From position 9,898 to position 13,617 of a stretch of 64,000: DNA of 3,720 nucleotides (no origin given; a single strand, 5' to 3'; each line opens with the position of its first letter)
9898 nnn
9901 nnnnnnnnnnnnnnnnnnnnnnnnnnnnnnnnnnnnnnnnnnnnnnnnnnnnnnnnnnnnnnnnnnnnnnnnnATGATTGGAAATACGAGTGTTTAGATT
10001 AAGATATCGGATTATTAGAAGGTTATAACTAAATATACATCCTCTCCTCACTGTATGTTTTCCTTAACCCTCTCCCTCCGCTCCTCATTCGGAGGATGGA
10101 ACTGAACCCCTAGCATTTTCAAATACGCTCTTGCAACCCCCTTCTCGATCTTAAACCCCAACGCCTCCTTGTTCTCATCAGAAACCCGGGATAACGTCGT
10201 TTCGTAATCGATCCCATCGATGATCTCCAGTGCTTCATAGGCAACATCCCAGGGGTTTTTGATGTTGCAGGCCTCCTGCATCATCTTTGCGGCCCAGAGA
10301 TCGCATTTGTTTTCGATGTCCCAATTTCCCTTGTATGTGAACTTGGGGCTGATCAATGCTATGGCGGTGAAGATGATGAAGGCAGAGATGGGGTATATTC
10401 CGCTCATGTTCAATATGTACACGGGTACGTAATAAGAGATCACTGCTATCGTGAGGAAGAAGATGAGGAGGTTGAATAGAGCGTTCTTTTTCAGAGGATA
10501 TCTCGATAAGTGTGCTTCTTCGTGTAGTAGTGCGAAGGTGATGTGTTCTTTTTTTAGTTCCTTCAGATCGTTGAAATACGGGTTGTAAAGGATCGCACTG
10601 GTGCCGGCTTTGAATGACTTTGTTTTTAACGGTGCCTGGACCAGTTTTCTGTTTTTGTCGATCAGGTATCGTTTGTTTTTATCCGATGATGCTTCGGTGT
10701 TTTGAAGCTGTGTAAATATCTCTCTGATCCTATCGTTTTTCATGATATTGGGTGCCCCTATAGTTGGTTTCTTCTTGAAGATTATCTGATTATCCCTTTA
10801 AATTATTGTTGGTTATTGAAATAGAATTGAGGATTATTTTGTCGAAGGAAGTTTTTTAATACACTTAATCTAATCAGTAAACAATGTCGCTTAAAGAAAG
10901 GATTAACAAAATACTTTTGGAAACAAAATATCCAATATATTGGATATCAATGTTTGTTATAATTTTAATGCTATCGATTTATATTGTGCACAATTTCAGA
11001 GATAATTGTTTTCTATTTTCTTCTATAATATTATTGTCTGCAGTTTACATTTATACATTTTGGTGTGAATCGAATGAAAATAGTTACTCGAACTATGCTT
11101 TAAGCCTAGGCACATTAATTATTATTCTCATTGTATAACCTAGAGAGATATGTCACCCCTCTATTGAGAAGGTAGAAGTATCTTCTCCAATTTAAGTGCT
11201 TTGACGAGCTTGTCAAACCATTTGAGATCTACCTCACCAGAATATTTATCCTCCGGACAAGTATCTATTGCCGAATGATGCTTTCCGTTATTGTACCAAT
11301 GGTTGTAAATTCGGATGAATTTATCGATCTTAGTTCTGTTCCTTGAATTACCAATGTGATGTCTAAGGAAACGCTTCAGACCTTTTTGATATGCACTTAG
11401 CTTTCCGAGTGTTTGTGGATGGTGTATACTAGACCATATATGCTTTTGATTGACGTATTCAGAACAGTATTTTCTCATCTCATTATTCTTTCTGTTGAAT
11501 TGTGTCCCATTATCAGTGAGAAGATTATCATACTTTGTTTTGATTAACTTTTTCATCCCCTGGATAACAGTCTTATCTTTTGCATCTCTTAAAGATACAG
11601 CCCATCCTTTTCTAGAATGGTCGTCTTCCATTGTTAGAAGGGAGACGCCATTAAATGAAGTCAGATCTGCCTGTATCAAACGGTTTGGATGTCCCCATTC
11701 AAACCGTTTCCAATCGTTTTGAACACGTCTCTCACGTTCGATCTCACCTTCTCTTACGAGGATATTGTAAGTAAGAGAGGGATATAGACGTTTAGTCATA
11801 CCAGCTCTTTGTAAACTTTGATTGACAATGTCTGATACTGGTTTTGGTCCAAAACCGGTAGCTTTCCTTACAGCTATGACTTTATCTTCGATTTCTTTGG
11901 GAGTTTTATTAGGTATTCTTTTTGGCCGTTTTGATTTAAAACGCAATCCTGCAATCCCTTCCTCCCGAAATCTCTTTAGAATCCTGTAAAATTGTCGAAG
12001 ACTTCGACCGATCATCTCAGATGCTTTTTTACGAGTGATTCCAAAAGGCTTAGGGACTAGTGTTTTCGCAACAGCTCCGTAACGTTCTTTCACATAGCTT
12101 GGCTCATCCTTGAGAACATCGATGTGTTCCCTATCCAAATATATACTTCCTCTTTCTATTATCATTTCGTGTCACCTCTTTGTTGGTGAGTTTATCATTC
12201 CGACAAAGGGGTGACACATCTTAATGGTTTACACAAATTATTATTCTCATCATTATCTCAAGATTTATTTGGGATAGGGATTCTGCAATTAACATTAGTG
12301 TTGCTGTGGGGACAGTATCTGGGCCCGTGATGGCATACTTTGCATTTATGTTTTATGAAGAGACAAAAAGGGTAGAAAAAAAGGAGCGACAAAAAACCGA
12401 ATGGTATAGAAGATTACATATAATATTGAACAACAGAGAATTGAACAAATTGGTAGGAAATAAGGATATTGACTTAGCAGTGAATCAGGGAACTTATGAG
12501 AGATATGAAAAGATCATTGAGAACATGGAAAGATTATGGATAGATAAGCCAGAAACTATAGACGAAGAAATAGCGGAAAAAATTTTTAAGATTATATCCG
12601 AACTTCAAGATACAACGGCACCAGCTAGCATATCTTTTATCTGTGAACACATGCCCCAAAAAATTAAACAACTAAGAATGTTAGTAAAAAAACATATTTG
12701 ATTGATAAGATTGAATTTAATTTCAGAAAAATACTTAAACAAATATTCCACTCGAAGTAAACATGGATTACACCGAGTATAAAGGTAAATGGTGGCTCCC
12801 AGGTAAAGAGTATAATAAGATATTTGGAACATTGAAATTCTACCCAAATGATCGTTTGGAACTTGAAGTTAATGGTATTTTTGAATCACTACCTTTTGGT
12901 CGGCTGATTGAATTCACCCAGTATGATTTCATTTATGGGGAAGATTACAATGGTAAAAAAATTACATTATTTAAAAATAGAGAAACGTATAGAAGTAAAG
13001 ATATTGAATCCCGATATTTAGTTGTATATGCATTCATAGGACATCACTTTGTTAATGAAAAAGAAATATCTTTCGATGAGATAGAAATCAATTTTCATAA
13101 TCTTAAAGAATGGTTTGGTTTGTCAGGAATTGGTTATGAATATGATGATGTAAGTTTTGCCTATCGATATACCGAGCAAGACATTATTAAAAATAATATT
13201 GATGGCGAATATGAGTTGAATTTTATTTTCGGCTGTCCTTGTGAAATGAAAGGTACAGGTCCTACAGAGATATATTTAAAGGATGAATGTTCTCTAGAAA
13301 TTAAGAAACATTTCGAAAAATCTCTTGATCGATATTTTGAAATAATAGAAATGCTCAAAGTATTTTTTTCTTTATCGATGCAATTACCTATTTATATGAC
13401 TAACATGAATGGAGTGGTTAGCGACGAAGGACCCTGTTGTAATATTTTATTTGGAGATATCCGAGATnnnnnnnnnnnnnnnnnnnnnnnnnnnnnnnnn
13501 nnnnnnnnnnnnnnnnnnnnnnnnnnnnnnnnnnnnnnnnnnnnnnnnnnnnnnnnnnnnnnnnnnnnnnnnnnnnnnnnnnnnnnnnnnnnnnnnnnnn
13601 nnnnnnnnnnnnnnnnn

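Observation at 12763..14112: Abi_2/ApeA-like HEPN protein with RNxxxH motif as single-gene abortive-infection candidate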

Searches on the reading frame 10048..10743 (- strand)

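Call 3: search_protein_families(library=pfam, proteins=[window:10048-10743:-], max_evalue=1)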
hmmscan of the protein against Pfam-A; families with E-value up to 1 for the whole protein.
window:10048-10743:- (231 aa): 3 families
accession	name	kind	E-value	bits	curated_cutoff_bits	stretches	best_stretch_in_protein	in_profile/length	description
PF01435.24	Peptidase_M48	-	0.027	14.7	20.3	1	61-228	57-184/186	Peptidase family M48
PF05569.17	Peptidase_M56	-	0.095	12.3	31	1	60-99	185-220/296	BlaR1 peptidase M56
PF17237.7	Emr1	-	0.1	13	25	0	76-105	17-41/44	ERMES regulator 1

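Call 4: search_protein_families(library=padloc, proteins=[window:10048-10743:-], max_evalue=1)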
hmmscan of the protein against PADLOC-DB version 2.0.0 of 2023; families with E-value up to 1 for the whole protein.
window:10048-10743:- (231 aa): 0 families

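Call 5: search_protein_families(library=ncbifam, proteins=[window:10048-10743:-], max_evalue=1)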
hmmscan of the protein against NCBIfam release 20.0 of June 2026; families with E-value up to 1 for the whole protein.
window:10048-10743:- (231 aa): 2 families
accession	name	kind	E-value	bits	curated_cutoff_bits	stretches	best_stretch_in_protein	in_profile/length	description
NF008997.0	PRK12341.1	equivalog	0.13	11.3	537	1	135-203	297-364/382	acyl-CoA dehydrogenase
NF038219.1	IcmV_IVB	equivalog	0.73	9.9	100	0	65-131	49-117/149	type IVB secretion system protein IcmV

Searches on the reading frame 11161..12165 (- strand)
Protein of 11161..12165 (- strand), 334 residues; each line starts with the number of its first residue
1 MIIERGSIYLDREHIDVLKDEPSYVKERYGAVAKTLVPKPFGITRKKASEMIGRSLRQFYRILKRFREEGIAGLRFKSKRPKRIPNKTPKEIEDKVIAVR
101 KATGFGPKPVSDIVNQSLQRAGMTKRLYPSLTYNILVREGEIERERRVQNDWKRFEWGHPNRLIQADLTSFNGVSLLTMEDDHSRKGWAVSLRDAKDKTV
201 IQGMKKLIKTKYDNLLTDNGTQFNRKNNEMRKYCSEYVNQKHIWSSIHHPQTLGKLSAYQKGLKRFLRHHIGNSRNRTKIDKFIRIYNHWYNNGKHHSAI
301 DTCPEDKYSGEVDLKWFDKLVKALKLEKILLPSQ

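Call 3: search_protein_families(library=pfam, proteins=[window:11161-12165:-], max_evalue=1)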
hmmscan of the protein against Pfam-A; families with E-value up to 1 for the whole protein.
window:11161-12165:- (334 aa): 8 families
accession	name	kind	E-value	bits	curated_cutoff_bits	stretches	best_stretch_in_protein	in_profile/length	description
PF13551.12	HTH_29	-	5.3e-10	39.7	28.1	1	44-93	14-63/64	Winged helix-turn helix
PF13384.12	HTH_23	-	2.1e-08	34.2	24.6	1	36-75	15-50/50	Homeodomain-like domain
PF13011.12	LZ_Tnp_IS481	-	3.1e-07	31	22.2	1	44-92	27-76/85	leucine-zipper of insertion element IS481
PF00665.32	rve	-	6.1e-07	30.1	32.6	1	159-237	3-90/102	Integrase core domain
PF13565.12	HTH_32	-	1.1e-06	29.6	33.7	1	59-108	2-50/73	Homeodomain-like domain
PF13518.12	HTH_28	-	3e-06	27.6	25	1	44-82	14-52/52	Helix-turn-helix domain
PF21269.3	TreT_GT1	-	0.015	15.4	27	1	188-291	31-132/144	Trehalose synthase, N-terminal domain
PF13545.12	HTH_Crp_2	-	0.055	13.9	27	1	42-72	22-52/70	Crp-like helix-turn-helix domain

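Call 103: search_protein_families(library=padloc, proteins=[window:11161-12165:-], max_evalue=0.01)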
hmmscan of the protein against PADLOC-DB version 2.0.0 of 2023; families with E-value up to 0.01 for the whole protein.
window:11161-12165:- (334 aa): 0 families

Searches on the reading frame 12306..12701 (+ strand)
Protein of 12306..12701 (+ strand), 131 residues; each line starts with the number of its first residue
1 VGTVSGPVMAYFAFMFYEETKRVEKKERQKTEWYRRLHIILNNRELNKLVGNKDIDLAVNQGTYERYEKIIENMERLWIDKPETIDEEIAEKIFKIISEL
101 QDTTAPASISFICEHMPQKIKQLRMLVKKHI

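Call 3: search_protein_families(library=pfam, proteins=[window:12306-12701:+], max_evalue=1)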
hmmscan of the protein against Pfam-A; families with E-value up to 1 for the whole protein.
window:12306-12701:+ (131 aa): 2 families
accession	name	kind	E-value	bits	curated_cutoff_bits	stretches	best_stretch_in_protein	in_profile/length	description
PF15247.11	SLBP_RNA_bind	-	0.063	13.8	27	1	52-84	10-42/70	Histone RNA hairpin-binding protein RNA-binding domain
PF09815.14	XK-related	-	0.17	11.3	24.8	1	5-129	43-149/337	XK-related protein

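Call 4: search_protein_families(library=padloc, proteins=[window:12306-12701:+], max_evalue=1)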
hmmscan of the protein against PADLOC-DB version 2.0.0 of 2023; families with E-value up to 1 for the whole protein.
window:12306-12701:+ (131 aa): 0 families

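Call 5: search_protein_families(library=ncbifam, proteins=[window:12306-12701:+], max_evalue=1)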
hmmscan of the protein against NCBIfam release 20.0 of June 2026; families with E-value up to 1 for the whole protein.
window:12306-12701:+ (131 aa): 2 families
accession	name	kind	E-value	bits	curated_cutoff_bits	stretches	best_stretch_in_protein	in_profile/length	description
NF045628.1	HxpDPsynlarge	equivalog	0.0077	15.3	500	1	60-120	250-310/311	hexaprenyl-diphosphate synthase large subunit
NF000934.0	PRK00092.3-1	equivalog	0.0086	16.4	175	1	71-114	35-78/153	ribosome maturation factor RimP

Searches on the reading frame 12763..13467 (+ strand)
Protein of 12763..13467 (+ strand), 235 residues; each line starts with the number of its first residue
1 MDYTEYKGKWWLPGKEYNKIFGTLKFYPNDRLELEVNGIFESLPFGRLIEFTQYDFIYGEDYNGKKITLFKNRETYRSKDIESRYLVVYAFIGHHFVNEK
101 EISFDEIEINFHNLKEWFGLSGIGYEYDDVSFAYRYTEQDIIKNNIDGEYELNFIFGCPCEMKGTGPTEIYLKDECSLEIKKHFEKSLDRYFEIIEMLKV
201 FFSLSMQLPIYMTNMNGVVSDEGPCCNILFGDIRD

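Call 101: find_homologous_proteins(query=A5, max_evalue=0.001)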
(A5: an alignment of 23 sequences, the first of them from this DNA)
Query A5 (23 sequences) (235 aa, profile of the alignment): 3 proteins with E <= 0.001 among 2700 candidates.
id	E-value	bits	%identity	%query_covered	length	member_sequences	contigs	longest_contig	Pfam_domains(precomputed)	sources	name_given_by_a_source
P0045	1.7e-70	255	26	91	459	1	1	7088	PF18862.7,PF18739.7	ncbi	-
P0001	2.7e-66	242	100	100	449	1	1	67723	PF18862.7,PF18739.7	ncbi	-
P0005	1.7e-43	167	29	96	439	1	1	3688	PF18862.7,PF18739.7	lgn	-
